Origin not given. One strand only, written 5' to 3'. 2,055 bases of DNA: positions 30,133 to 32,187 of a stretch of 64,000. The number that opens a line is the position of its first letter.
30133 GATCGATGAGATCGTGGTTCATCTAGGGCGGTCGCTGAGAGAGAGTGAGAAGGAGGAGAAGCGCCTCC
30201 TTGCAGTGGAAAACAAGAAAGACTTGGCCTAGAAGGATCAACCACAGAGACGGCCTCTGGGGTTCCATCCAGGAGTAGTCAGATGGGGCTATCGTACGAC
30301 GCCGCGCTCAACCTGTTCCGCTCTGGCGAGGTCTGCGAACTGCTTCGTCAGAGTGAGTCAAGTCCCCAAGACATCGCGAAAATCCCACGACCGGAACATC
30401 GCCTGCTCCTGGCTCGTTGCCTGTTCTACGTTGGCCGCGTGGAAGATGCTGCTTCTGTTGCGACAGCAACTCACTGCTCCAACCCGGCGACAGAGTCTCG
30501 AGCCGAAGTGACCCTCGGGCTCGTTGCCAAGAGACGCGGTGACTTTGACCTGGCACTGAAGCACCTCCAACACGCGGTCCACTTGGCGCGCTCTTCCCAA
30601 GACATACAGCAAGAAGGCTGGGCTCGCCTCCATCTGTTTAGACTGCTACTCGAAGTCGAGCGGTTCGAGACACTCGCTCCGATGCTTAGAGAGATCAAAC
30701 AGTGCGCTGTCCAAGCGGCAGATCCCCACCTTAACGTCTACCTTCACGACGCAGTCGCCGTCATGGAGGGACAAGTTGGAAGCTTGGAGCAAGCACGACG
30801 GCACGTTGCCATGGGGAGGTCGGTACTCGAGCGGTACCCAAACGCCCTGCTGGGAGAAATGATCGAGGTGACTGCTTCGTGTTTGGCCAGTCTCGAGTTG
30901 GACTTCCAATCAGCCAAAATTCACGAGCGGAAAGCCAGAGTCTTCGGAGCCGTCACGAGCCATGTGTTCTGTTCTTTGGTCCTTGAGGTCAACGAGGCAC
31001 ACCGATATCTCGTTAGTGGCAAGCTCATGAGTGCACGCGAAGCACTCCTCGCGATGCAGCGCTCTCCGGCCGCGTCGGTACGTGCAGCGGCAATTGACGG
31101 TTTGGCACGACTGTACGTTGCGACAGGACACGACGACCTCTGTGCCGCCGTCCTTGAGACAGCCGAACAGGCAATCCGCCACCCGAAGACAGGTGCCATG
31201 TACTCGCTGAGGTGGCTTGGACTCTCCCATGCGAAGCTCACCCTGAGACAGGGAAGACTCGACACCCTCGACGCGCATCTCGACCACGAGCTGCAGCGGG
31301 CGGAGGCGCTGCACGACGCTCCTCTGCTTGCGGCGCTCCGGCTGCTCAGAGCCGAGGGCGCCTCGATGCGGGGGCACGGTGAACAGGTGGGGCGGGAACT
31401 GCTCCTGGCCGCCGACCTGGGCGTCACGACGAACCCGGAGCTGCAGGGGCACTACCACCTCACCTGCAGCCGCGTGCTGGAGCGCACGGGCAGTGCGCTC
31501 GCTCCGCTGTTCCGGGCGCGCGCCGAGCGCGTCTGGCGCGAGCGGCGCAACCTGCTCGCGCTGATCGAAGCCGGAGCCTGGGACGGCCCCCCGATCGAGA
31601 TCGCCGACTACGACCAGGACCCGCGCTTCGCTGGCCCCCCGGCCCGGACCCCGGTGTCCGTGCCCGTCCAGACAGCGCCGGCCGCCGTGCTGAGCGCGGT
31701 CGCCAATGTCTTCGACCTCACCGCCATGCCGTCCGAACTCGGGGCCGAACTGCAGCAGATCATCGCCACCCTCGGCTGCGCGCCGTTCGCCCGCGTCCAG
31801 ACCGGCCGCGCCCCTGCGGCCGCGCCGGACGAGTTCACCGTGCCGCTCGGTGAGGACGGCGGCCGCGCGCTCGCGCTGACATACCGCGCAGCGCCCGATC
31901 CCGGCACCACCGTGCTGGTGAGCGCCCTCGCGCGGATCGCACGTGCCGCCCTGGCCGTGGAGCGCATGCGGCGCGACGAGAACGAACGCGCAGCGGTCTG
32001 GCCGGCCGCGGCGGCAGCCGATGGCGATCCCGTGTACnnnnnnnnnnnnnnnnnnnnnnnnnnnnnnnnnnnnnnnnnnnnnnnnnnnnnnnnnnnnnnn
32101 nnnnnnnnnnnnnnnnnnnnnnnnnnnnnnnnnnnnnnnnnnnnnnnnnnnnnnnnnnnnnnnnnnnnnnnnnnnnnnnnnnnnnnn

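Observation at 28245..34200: Membrane HD-GYP/GAF protein + receiver-less TPR-type sigma-54 activator, upstream of an Oar-type receptor with a sigma-54-like -24/-12 site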

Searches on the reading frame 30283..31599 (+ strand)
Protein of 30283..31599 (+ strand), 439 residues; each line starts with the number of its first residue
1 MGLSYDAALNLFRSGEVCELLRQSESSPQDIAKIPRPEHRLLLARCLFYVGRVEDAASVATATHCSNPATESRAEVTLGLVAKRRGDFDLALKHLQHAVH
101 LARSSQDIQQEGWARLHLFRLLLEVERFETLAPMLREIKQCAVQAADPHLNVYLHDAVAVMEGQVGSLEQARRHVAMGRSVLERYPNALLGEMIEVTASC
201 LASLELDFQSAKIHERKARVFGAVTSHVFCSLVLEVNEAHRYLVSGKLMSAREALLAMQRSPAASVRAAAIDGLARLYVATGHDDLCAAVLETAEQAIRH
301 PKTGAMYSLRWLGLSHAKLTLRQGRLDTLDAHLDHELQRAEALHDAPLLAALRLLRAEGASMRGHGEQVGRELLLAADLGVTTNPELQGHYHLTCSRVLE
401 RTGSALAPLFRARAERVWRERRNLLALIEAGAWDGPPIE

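Call 87: search_protein_families(library=pfam, proteins=[window:30283-31599:+], max_evalue=1)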
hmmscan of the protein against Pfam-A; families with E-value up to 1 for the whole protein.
window:30283-31599:+ (439 aa): 7 families
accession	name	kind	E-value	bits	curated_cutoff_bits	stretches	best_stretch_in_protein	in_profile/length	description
PF14559.12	TPR_19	-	0.00037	21.2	25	0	258-296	18-53/68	Tetratricopeptide repeat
PF13424.12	TPR_12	-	0.011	16.3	30.1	1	73-118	4-51/77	Tetratricopeptide repeat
PF07719.23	TPR_2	-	0.013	16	27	1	77-102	6-31/34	Tetratricopeptide repeat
PF00515.34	TPR_1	-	0.023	14.9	27.8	1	77-103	6-32/34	Tetratricopeptide repeat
PF12895.13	ANAPC3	-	0.043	14.5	27.2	0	19-59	44-78/82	Anaphase-promoting complex, cyclosome, subunit 3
PF13176.12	TPR_7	-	0.068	13.7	27.9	0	78-107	5-34/36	Tetratricopeptide repeat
PF00206.25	Lyase_1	-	0.075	12.9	27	1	51-146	64-146/312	Lyase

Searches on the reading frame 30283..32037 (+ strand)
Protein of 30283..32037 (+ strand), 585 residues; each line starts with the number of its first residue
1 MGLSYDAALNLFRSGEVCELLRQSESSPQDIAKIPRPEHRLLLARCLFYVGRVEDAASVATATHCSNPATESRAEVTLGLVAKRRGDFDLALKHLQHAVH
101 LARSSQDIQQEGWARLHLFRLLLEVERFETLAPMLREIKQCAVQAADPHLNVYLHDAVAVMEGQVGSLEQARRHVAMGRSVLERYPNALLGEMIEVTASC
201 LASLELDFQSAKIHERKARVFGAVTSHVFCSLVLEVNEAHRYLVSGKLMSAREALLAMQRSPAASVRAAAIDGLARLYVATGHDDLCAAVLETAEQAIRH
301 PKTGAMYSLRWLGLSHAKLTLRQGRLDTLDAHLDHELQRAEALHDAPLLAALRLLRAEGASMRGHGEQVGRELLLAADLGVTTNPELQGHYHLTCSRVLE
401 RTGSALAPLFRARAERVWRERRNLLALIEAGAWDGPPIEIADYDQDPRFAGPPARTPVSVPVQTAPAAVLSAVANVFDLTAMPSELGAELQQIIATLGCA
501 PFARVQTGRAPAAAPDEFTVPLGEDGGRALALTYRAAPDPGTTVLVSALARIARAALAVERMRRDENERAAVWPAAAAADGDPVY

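Call 26: find_related_loci(query=A2, collection=genome_contigs, flank=10000)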
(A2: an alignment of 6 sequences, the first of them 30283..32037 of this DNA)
Query A2 (585 aa) in genome_contigs; peptide patterns used: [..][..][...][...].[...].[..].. (x = any residue, [..] = any of these).
105 stretches matched a pattern; 18 encode a relative of the query (tblastn E <= 1e-3); 18 distinct loci.
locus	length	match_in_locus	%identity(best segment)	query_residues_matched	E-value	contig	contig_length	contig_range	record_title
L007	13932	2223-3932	40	1-574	4e-109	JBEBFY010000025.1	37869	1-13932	MAG: Vicinamibacterales bacterium isolate ASF_8 NODE_386_length_37869_cov_20.769897, whole genome shotgun sequence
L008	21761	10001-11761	33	5-585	2e-77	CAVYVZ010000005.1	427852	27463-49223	MAG: uncultured Acidobacteriota bacterium isolate MFD09206.bin.2.2 genome assembly, contig: contig_23308, whole genome s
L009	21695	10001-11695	32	1-584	5e-74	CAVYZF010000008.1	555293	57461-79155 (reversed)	MAG: uncultured Acidobacteriota bacterium isolate MFD02242.bin.1.226 genome assembly, contig: contig_18859, whole genome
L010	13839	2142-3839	32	1-584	4e-71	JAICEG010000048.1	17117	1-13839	MAG: Vicinamibacteria bacterium isolate BD_FP_2_bin.1 k141_188528_length_17117_cov_10.2913, whole genome shotgun sequenc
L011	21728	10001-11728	31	1-584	2e-69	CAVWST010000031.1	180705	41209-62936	MAG: uncultured Acidobacteriota bacterium isolate MFD05454.bin.2.212 genome assembly, contig: contig_71047, whole genome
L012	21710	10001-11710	31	1-575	3e-67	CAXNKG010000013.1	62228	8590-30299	MAG: Vicinamibacterales bacterium isolate TH-11nov19-51 genome assembly, contig: TH-11nov19-C902, whole genome shotgun s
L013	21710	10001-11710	30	1-575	3e-66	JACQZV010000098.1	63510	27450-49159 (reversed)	MAG: Acidobacteria bacterium isolate NC_groundwater_1576_Pr3_B-0.1um_69_12 SR-2_scaffold_141_1599777, whole genome shotg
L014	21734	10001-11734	31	1-584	4e-61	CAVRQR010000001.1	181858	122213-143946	MAG: uncultured Acidobacteriota bacterium isolate MFD04850.bin.2.84 genome assembly, contig: contig_108525, whole genome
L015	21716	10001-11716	30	1-575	7e-60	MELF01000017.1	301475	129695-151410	MAG: Acidobacteria bacterium RIFCSPLOWO2_12_FULL_68_19 rifcsplowo2_12_scaffold_212, whole genome shotgun sequence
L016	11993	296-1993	32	1-575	2e-58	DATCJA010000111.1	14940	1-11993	MAG TPA_asm: Vicinamibacterales bacterium isolate SMAG_U7873 k141_2952325, whole genome shotgun sequence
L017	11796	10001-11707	31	1-575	6e-56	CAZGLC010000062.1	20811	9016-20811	MAG TPA_asm: uncultured Bifidobacteriaceae bacterium isolate ERP125453_co2_124 genome assembly, contig: NODE_811_length_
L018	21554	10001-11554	25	69-582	1e-24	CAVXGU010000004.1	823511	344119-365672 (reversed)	MAG: uncultured Acidobacteriota bacterium isolate MFD02416.bin.1.281 genome assembly, contig: contig_70963, whole genome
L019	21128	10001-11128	29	10-389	8e-23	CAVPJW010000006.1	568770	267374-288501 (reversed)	MAG: uncultured Acidobacteriota bacterium isolate MFD10007.bin.1.176 genome assembly, contig: contig_26955, whole genome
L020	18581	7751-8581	29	54-324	9e-22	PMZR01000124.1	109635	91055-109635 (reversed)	MAG: Acidobacteria bacterium isolate fen_186 73.20110800_E3D.77_contig_1417, whole genome shotgun sequence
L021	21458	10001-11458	27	95-584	1e-19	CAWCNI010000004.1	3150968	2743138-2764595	MAG: Vicinamibacteria bacterium isolate MFD09368.bin.1.28 genome assembly, contig: contig_5212, whole genome shotgun seq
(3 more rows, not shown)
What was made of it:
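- Of the 18 genome hits for the sensor domain, 17 are labelled Acidobacteriota, Acidobacteria or Vicinamibacteria (call 26).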

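Call 31: search_protein_families(library=pfam, proteins=[L009:1974-4121:-, L009:3910-5820:-, L009:12762-13412:+, L009:13168-14067:+, L009:14061-15071:-, L009:15068-16039:-], max_evalue=0.001)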
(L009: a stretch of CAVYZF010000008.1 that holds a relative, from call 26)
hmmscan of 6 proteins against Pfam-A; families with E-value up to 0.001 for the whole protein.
L009:1974-4121:- (715 aa): 1 family
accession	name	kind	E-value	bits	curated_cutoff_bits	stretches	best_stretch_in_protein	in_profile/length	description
PF00528.27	BPD_transp_1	-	1e-20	74.7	26.4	1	526-702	2-170/184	Binding-protein-dependent transport system inner membrane component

L009:3910-5820:- (636 aa): 1 family
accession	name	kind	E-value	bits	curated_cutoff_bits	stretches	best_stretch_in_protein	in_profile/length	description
PF00496.27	SBP_bac_5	-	2.6e-74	251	32.4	1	144-543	1-365/368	Bacterial extracellular solute-binding proteins, family 5 Middle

L009:12762-13412:+ (216 aa): 1 family
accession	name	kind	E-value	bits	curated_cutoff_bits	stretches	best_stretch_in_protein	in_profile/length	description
PF07690.21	MFS_1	-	1.8e-07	30.8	33.4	1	50-136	38-121/347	Major Facilitator Superfamily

L009:13168-14067:+ (299 aa): 1 family
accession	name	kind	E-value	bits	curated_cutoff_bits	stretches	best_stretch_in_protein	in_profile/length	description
PF07690.21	MFS_1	-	1.1e-17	64.5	33.4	1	1-233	121-347/347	Major Facilitator Superfamily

L009:14061-15071:- (336 aa): 1 family
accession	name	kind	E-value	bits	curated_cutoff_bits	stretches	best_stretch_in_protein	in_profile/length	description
PF03372.29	Exo_endo_phos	-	7.7e-10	39.3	24.5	1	76-325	1-225/225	Endonuclease/Exonuclease/phosphatase family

L009:15068-16039:- (323 aa): 0 families

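Call 55: search_protein_representatives(protein=window:30283-32037:+)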
Query: 585 residues. Proteins with E-value up to 0.001 (for the whole library): 476; up to 1e-10: 240; up to 1e-30: 46. The best 150 are listed.
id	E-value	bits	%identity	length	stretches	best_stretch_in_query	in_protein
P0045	3.5e-129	448.2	43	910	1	1-585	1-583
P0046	5.3e-80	285.9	32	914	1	3-582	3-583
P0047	1.3e-79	284.6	36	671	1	1-576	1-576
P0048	5.1e-73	262.9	34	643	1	2-584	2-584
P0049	3.8e-71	256.7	33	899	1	12-583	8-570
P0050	1.1e-61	225.5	32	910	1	11-577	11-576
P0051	4.9e-60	220.0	30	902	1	1-578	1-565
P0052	9.7e-58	212.4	32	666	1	3-576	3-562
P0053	1.1e-57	212.2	31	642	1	3-576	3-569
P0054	7.1e-56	206.3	31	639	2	1-418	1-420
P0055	3.9e-55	203.9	30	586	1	3-578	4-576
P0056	1.7e-53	198.5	33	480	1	1-433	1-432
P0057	6.0e-51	190.0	31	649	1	7-579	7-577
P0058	1.3e-50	188.9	33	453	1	4-407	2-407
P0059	1.9e-50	188.4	30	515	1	1-510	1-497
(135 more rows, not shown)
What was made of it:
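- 30283..33021 (+): Receiver-less sigma-54 activator: TPR solenoid (residues 1-432), small alpha/beta domain (462-572), AAA+ domain with GAFTGA (587-835), Fis-type HTH (856-900). The sensor domain family has 476 cluster representatives (call 55).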

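Call 67: predict_structure(alignment_id=A2)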
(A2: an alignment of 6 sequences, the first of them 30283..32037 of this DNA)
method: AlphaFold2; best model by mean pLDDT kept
length: 585 residues; sequences in the alignment: 6
mean_pLDDT: 84.2   pTM: 0.78
mean pLDDT of the five models: 84.2, 83.1, 81.5, 80.5, 79.5
residues with pLDDT >= 90: 264; 70-90: 242; 50-70: 57; < 50: 22
segments of 3 or more residues with pLDDT < 50: 457-462, 573-585
pLDDT, mean of each block of 10 residues (from residue 1): 86 93 80 90 95 94 89 97 88 97 96 95 76 88 92 94 80 93 95 96 85 95 91 92 87 91 82 91 91 72 55 90 93 91 82 94 90 87 78 92 86 84 82 74 63 52 58 79 86 88 81 73 85 90 88 84 70 44 36
secondary structure, 60 per line:
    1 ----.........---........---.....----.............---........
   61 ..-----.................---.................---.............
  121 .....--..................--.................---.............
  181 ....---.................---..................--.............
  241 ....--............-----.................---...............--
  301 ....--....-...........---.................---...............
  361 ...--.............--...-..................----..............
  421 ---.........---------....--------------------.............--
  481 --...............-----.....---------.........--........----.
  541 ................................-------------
elements in order: H5-13 H17-24 H28-32 H37-49 H53-62 H68-84 H88-104 H108-125 H128-145 H148-164 H168-184 H188-204 H208-225 H228-244 H248-258 H264-280 H284-298 H301-304 H307-310 H312-322 H326-342 H346-363 H366-378 H385-402 H407-420 H424-432 H466-478 H483-497 E503-507 E517-525 E528-535 H540-572

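Call 72: fold_search(model_id=the predicted structure, library=pdb)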
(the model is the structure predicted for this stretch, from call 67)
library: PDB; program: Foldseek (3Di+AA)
matches with E <= 10: 1089; with E <= 0.001: 33
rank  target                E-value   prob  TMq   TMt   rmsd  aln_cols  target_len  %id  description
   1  5g04_O                1.5e-05  1.00  0.51  0.45   6.8       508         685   14  Structure of the human APC-Cdc20-Hsl1 complex (released 2016-05-25)
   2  7t7t_A                2.9e-05  1.00  0.37  0.46  18.4       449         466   13  Structure of TSK/BRU1 bound to histone H3.1 (released 2022-03-30)
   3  5l9u_O                1.0e-04  1.00  0.52  0.46   6.6       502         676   13  Model of human Anaphase-promoting complex/Cyclosome (APC/C-CDH1) with a cross linked Ubiquitin variant-substrate-UBE2C (released 2016-09-14)
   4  9hm7                  1.3e-04  1.00  0.37  0.18  15.1       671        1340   14  Cryo-EM structure of apo human separase with the mutation C2029S (released 2025-09-03)
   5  9hn0_B                1.3e-04  1.00  0.36  0.14  14.5       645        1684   14  Cryo-EM structure of human separase bound to SCC1 (310-550 aa) (released 2025-09-03)
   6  9hms_C                1.4e-04  1.00  0.27  0.17  17.6       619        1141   14  Cryo-EM structure of human separase bound to SCC1 (310-550 aa) and SA2 (released 2025-09-03)
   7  4ui9_O                1.8e-04  1.00  0.49  0.43  12.4       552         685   13  Atomic structure of the human Anaphase-Promoting Complex (released 2015-06-17)
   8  5a31_O                2.0e-04  1.00  0.49  0.43  12.4       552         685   13  Structure of the human APC-Cdh1-Hsl1-UbcH10 complex. (released 2015-11-18)
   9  7t7t_B                2.0e-04  1.00  0.37  0.48  17.1       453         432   14  Structure of TSK/BRU1 bound to histone H3.1 (released 2022-03-30)
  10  9gaw_O                2.4e-04  1.00  0.51  0.43   7.2       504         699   14  High-resolution structure of the Anaphase-promoting complex/cyclosome (APC/C) bound to co-activator Cdh1 (released 2024-08-14)
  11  6q6g_O                2.6e-04  1.00  0.49  0.42  12.3       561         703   14  Cryo-EM structure of the APC/C-Cdc20-Cdk2-cyclinA2-Cks2 complex, the D1 box class (released 2019-09-11)
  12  1hz4                  2.8e-04  1.00  0.29  0.42  10.8       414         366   16  CRYSTAL STRUCTURE OF TRANSCRIPTION FACTOR MALT DOMAIN III (released 2001-11-28)
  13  7nj1_A                3.3e-04  1.00  0.36  0.16  14.5       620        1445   14  CryoEM structure of the human Separase-Securin complex (released 2021-08-04)
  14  5a6c_A                3.5e-04  1.00  0.23  0.35  14.1       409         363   12  Concomitant binding of Afadin to LGN and F-actin directs planar spindle orientation (released 2015-12-30)
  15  9hn4_B                3.5e-04  1.00  0.35  0.17  14.6       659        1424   14  Cryo-EM structure of human separase bound to phosphorylated SCC1 (310-550 aa) (released 2025-09-03)
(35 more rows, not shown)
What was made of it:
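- On RRNPP-type peptide quorum sensing: The TPR fold is met (call 72).
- Closest known: RRNPP peptide-sensing regulators. Same: Rap-pheromone complexes give the highest target-normalised TM-scores, 0.67-0.73 (call 72).
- Checked: Foldseek matches include MalT domain III (calls 67, 72).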

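Call 87: search_protein_families(library=pfam, proteins=[L009:5924-6193:+], max_evalue=1)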
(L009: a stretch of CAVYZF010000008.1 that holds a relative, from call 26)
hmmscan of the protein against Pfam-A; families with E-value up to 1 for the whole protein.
L009:5924-6193:+ (90 aa): 21 families
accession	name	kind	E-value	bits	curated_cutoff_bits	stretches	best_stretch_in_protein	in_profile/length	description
PF12728.13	HTH_17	-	5.9e-09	36.5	27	1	22-53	3-33/51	Helix-turn-helix domain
PF02954.25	HTH_8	-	1.9e-05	24.7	22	1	23-42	21-40/42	Bacterial regulatory protein, Fis family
PF13384.12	HTH_23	-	4.9e-05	23.4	24.6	1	21-42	18-39/50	Homeodomain-like domain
PF13338.12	AbiEi_4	-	5.4e-05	23.7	25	1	21-50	14-42/49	Transcriptional regulator, AbiEi antitoxin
PF13551.12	HTH_29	-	0.00045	20.7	28.1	1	18-40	11-32/64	Winged helix-turn helix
PF13309.12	HTH_22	-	0.0005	20.5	29.6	1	23-42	44-63/63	HTH domain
PF13518.12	HTH_28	-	0.00057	20.3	25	1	22-42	14-34/52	Helix-turn-helix domain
PF08279.18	HTH_11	-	0.001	19.3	25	1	21-42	16-37/55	HTH domain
PF00376.29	MerR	-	0.0013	19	28.2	1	22-52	1-32/38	MerR family regulatory protein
PF20432.4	Xre-like-HTH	-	0.0018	19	25.8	1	21-46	24-50/63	Antitoxin Xre-like helix-turn-helix domain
PF08281.18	Sigma70_r4_2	-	0.0022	18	25.7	1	22-46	28-52/54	Sigma-70, region 4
PF02001.22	DUF134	-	0.0082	17.1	27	1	21-52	51-82/98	Protein of unknown function DUF134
PF01381.28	HTH_3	-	0.0096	16.4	23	1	19-45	8-34/55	Helix-turn-helix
PF13556.12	HTH_30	-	0.021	15.1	27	1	23-42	15-34/59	PucR C-terminal helix-turn-helix domain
PF04545.22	Sigma70_r4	-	0.027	14.4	24.1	1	16-45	16-45/50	Sigma-70, region 4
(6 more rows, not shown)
